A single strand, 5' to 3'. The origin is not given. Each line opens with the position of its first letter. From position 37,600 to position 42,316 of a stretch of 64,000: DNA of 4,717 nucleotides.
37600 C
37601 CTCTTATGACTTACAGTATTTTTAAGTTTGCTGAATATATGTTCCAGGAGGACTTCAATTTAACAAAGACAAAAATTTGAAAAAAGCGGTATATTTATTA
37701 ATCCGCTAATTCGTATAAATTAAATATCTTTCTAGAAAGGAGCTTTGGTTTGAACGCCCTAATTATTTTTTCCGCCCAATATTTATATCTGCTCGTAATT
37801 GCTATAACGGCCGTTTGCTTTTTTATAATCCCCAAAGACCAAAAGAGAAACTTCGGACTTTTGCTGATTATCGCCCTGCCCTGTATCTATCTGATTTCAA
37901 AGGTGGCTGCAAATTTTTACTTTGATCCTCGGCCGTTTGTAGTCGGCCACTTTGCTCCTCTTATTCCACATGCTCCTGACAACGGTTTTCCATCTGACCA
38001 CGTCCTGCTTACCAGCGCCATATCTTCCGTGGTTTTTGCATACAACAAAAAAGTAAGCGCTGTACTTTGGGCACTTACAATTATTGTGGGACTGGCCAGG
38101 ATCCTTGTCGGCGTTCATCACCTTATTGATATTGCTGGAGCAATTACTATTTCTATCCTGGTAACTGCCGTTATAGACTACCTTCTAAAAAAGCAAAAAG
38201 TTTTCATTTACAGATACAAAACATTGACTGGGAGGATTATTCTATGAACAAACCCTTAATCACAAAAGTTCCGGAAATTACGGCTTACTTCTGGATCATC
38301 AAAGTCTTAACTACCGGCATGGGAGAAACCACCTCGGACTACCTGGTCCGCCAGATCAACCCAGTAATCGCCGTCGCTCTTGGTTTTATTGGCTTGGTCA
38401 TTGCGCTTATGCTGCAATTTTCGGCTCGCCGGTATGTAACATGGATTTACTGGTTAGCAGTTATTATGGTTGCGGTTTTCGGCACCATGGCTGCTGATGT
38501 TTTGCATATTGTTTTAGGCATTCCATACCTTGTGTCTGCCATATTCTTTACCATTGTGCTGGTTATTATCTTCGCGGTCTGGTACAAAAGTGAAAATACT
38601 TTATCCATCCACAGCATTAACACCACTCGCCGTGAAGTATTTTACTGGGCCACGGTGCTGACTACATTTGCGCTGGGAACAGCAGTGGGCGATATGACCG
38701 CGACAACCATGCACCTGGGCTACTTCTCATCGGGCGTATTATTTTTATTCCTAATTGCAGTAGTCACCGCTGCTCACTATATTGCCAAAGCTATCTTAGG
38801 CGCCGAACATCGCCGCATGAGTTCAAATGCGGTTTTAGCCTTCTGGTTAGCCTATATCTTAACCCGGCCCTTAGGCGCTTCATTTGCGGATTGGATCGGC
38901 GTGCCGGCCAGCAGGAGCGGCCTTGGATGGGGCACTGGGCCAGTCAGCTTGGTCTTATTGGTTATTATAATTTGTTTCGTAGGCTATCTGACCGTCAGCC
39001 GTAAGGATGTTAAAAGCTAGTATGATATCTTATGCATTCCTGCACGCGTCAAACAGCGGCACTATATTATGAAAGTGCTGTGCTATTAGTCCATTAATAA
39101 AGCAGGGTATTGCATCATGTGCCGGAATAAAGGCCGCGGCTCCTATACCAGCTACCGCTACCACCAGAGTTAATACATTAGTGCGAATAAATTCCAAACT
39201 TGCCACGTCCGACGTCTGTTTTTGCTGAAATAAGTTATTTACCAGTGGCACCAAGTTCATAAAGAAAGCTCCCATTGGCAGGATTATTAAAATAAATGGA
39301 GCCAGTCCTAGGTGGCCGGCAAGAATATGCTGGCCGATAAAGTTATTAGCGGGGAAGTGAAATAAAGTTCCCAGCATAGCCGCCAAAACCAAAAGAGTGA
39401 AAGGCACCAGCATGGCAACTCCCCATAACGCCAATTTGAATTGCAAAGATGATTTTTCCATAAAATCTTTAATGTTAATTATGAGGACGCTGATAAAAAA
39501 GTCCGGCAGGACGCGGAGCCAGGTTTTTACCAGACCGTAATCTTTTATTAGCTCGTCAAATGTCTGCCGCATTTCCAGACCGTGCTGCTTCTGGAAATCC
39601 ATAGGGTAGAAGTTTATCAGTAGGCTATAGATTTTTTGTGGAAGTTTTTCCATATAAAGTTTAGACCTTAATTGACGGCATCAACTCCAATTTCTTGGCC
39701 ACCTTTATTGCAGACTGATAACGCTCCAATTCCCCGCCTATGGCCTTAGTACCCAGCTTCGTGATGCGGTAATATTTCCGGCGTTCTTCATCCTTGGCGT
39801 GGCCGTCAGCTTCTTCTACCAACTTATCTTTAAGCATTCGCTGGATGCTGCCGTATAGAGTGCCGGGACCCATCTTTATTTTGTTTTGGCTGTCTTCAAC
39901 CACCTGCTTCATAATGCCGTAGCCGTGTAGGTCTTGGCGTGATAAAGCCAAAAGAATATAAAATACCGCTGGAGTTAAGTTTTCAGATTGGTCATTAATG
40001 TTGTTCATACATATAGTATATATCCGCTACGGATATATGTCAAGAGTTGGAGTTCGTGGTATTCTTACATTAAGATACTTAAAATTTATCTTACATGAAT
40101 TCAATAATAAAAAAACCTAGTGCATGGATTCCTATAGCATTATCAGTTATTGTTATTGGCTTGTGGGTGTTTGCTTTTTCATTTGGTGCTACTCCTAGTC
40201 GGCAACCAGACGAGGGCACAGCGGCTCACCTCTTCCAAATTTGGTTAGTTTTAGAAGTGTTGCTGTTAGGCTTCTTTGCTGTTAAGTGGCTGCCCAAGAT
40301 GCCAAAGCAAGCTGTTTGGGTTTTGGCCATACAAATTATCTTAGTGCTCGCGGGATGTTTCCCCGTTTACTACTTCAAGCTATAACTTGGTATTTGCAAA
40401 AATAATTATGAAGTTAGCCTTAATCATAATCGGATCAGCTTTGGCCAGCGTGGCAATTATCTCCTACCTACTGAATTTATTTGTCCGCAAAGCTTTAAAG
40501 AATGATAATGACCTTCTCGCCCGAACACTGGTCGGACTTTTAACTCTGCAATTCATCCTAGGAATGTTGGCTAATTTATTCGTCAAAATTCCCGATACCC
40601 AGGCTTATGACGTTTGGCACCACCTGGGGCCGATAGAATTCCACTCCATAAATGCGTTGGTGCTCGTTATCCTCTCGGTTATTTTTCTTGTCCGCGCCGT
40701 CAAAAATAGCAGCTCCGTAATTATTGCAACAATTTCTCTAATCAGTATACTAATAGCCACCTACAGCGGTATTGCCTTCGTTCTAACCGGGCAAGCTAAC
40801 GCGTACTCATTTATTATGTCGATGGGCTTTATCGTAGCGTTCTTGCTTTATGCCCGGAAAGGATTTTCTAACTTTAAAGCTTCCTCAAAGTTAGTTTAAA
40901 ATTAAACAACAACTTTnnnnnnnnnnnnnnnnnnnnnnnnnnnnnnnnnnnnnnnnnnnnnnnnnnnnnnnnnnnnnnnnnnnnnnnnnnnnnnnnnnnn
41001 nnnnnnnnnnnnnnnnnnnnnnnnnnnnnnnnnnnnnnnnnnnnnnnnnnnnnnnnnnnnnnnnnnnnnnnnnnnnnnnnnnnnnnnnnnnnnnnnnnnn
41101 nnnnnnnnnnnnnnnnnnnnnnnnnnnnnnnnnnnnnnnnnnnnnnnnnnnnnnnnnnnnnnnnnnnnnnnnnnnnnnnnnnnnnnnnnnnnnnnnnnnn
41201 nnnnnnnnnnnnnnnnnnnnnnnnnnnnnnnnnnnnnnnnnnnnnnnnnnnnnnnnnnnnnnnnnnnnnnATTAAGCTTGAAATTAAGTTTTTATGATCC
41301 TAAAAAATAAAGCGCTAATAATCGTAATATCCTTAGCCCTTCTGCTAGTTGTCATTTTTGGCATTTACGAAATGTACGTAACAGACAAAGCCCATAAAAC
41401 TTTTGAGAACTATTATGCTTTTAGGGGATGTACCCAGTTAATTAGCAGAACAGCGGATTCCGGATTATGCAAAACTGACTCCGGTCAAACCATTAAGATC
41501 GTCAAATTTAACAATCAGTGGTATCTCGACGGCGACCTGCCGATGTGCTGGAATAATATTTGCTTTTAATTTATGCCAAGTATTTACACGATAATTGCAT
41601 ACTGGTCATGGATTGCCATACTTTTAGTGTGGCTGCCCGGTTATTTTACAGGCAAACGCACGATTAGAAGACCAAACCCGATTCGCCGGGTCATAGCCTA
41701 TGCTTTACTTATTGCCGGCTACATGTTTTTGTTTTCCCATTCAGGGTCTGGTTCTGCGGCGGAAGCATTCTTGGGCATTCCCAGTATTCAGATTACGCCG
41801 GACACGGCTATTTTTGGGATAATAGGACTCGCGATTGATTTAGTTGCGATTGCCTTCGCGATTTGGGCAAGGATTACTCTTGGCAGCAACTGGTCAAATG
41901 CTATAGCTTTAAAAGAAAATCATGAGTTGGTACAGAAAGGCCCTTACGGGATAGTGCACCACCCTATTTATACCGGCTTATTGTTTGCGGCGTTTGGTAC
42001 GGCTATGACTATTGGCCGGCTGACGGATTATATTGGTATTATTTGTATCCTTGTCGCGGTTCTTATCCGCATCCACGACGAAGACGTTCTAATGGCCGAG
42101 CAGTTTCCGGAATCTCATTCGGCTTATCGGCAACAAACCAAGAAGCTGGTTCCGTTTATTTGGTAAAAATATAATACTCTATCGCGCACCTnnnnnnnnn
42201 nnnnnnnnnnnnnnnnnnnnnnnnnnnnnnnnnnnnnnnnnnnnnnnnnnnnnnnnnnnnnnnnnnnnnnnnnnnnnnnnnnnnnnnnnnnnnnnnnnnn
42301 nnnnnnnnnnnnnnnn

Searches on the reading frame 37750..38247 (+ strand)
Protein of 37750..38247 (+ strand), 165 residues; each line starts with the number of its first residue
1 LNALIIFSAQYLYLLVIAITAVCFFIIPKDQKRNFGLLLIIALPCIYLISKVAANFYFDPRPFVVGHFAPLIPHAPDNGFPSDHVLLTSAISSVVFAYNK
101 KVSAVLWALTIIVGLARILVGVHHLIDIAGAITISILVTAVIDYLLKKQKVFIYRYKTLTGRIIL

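Call 66: search_protein_families(library=pfam, proteins=[window:37750-38247:+], max_evalue=0.001)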
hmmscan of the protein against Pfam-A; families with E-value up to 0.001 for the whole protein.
window:37750-38247:+ (165 aa): 1 family
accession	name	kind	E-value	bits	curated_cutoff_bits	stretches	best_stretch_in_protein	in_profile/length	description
PF01569.27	PAP2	-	9.5e-14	51.7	27.2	1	37-145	5-124/130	PAP2 superfamily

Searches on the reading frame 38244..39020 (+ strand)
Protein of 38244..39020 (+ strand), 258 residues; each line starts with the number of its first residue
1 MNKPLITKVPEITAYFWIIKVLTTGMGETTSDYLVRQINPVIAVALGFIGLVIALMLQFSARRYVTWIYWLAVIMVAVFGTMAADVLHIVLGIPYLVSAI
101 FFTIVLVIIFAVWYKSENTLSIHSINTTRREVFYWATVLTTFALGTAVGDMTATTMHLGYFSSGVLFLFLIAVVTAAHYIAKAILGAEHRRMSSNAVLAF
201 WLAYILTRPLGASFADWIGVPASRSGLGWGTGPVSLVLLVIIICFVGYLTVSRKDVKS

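Call 16: search_protein_families(library=pfam, proteins=[window:38244-39020:+], max_evalue=0.001)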
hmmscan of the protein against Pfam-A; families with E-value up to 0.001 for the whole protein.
window:38244-39020:+ (258 aa): 1 family
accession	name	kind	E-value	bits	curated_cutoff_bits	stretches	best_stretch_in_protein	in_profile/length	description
PF03988.17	DUF347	-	1.5e-51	172.8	28.2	4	68-118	1-51/52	Repeat of Unknown Function (DUF347)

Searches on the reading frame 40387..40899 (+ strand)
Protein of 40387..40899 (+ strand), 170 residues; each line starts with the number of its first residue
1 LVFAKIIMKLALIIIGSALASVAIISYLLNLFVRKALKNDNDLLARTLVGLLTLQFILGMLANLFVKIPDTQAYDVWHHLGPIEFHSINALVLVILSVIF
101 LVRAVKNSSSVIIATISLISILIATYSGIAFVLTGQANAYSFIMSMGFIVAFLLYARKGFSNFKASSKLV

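Call 67: search_protein_families(library=pfam, proteins=[window:40387-40899:+], max_evalue=0.01)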
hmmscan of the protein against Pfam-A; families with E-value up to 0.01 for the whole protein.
window:40387-40899:+ (170 aa): 1 family
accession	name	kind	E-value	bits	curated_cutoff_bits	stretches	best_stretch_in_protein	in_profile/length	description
PF00902.23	TatC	-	0.0011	19.2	25.1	1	3-71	53-121/208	Sec-independent protein translocase protein (TatC)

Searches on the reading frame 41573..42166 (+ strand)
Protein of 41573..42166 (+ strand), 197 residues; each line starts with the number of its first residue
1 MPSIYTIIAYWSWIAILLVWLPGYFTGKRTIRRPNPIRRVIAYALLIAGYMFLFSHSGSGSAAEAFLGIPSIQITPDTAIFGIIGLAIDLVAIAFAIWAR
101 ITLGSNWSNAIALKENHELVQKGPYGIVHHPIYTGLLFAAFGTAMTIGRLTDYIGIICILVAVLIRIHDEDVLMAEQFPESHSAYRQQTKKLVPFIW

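Call 67: search_protein_families(library=pfam, proteins=[window:41573-42166:+], max_evalue=0.01)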
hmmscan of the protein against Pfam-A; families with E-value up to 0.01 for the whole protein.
window:41573-42166:+ (197 aa): 2 families
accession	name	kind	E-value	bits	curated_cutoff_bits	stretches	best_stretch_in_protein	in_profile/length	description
PF04140.19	ICMT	-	6.7e-13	49.3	24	1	89-175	5-94/95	Isoprenylcysteine carboxyl methyltransferase (ICMT) family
PF04191.18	PEMT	-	2.4e-09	38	25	1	83-179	4-103/105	Phospholipid methyltransferase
